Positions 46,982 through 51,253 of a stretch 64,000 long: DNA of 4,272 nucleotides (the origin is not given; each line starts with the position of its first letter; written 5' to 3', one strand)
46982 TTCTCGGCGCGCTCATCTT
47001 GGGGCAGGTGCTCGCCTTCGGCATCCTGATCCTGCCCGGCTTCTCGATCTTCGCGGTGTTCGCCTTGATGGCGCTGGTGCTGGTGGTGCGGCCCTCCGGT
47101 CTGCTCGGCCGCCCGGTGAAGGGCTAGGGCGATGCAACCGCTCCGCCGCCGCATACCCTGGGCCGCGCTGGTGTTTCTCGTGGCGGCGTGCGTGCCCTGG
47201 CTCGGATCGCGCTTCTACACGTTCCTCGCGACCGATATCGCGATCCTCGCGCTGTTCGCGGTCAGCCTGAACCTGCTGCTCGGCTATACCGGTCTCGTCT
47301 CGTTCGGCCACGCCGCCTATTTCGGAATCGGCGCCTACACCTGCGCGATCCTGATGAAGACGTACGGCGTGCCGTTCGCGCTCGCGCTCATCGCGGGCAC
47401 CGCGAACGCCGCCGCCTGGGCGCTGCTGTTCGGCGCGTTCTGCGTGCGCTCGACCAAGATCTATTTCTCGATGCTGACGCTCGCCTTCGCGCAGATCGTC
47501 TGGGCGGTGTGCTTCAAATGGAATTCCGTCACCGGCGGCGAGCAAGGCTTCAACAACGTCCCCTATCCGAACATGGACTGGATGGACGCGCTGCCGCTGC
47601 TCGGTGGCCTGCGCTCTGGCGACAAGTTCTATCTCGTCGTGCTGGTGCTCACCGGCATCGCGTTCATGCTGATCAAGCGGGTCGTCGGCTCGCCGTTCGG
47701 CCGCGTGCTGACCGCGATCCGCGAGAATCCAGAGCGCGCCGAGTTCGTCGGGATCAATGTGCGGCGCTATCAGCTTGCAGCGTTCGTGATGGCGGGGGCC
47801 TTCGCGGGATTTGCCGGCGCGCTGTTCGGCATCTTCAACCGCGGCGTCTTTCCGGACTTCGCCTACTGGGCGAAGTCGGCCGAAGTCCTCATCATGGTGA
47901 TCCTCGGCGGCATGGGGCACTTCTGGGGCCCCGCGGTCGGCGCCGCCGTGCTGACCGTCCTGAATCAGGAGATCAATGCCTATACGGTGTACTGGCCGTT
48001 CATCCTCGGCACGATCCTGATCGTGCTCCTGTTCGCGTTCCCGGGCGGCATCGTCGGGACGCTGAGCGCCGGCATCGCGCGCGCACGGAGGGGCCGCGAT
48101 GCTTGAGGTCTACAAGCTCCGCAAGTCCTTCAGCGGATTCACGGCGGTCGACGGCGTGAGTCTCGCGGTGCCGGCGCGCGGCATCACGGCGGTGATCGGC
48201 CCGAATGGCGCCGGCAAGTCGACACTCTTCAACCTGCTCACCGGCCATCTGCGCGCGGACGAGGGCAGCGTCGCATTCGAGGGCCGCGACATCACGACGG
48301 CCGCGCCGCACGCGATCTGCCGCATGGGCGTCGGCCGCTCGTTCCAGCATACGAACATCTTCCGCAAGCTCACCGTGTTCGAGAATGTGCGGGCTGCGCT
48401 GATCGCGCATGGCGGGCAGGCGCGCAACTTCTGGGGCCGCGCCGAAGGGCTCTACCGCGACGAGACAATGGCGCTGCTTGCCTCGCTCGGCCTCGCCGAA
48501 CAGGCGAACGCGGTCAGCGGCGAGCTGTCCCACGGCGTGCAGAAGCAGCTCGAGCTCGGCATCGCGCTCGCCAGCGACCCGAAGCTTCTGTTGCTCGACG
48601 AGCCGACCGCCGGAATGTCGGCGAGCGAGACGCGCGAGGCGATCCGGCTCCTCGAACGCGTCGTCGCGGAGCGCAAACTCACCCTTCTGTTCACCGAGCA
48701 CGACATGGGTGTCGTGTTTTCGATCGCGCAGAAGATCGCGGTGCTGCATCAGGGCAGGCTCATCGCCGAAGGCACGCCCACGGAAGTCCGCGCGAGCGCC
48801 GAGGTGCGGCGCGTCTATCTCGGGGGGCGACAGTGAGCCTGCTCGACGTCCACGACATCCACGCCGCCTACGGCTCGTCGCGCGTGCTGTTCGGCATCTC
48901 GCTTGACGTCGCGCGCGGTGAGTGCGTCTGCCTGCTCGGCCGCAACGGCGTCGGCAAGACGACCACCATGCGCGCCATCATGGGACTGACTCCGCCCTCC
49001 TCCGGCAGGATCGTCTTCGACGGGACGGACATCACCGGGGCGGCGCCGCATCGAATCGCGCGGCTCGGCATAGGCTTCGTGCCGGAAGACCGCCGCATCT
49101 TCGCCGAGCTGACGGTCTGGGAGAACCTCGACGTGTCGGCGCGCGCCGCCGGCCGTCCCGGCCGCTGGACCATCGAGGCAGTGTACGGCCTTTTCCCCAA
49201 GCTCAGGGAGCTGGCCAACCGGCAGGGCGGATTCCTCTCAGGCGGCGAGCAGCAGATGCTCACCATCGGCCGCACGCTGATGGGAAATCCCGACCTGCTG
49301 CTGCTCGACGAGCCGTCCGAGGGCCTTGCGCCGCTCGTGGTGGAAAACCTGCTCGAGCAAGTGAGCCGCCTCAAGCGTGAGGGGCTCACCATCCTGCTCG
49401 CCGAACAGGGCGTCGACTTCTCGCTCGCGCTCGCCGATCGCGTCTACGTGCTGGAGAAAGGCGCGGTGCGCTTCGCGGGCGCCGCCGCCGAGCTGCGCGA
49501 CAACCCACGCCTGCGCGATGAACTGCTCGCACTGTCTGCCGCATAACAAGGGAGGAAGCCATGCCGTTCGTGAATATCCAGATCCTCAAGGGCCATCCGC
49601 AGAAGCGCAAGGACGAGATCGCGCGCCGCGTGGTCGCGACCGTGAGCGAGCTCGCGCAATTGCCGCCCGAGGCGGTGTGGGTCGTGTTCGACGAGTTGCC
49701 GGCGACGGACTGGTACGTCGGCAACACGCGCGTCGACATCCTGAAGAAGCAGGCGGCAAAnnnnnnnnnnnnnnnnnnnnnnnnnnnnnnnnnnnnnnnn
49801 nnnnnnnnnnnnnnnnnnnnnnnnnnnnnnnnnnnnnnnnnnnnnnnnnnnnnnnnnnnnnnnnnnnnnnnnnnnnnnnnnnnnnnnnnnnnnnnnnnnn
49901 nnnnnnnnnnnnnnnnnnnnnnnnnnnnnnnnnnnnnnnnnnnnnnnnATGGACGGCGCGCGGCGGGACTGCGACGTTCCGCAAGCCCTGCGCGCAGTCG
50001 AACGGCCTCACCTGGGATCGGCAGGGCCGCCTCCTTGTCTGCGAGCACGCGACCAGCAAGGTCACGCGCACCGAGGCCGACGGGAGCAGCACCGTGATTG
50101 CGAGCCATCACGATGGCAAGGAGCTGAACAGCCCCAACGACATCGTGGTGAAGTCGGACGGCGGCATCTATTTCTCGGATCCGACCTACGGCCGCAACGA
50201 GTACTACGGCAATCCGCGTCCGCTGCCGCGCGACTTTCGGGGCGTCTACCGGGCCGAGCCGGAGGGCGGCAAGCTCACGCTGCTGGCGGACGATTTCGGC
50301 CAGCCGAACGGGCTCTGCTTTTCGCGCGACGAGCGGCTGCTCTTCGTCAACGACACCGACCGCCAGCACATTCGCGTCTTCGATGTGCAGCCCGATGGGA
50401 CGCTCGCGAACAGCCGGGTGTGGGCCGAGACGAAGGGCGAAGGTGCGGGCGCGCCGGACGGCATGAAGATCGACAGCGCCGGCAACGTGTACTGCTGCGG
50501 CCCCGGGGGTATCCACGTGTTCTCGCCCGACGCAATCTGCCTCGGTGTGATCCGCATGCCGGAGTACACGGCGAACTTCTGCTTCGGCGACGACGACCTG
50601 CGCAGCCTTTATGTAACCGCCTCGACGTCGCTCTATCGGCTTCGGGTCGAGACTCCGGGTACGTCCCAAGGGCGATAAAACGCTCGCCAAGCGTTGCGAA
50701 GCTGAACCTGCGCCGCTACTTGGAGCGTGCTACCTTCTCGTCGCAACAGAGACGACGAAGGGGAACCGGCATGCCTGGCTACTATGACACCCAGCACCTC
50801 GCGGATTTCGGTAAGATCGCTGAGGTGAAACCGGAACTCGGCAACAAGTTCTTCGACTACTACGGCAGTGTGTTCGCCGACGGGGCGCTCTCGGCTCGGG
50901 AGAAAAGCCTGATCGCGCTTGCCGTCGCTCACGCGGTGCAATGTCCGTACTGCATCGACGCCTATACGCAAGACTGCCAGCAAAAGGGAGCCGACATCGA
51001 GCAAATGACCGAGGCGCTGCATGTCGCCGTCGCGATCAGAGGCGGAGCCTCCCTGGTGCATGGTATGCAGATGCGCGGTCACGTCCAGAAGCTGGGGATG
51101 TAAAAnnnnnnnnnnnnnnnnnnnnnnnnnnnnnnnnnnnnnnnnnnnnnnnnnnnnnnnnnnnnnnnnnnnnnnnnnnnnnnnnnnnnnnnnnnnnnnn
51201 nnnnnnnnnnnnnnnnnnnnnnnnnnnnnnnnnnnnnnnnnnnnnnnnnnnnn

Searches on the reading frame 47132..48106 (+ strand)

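Call 82: search_protein_families(library=pfam, proteins=[window:47132-48106:+])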
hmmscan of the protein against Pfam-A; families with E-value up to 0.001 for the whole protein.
window:47132-48106:+ (324 aa): 1 family
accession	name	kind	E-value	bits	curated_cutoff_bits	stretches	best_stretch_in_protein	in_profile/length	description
PF02653.21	BPD_transp_2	-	8.9e-42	143.5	26.8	1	31-300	4-269/269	Branched-chain amino acid transport system / permease component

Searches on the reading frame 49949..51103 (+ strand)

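Call 82: search_protein_families(library=pfam, proteins=[window:49949-51103:+])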
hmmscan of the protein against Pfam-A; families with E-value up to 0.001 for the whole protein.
window:49949-51103:+ (384 aa): 1 family
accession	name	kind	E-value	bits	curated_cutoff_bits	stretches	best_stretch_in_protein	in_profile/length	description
PF02627.25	CMD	-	2.6e-17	63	23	1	295-373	1-79/84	Carboxymuconolactone decarboxylase family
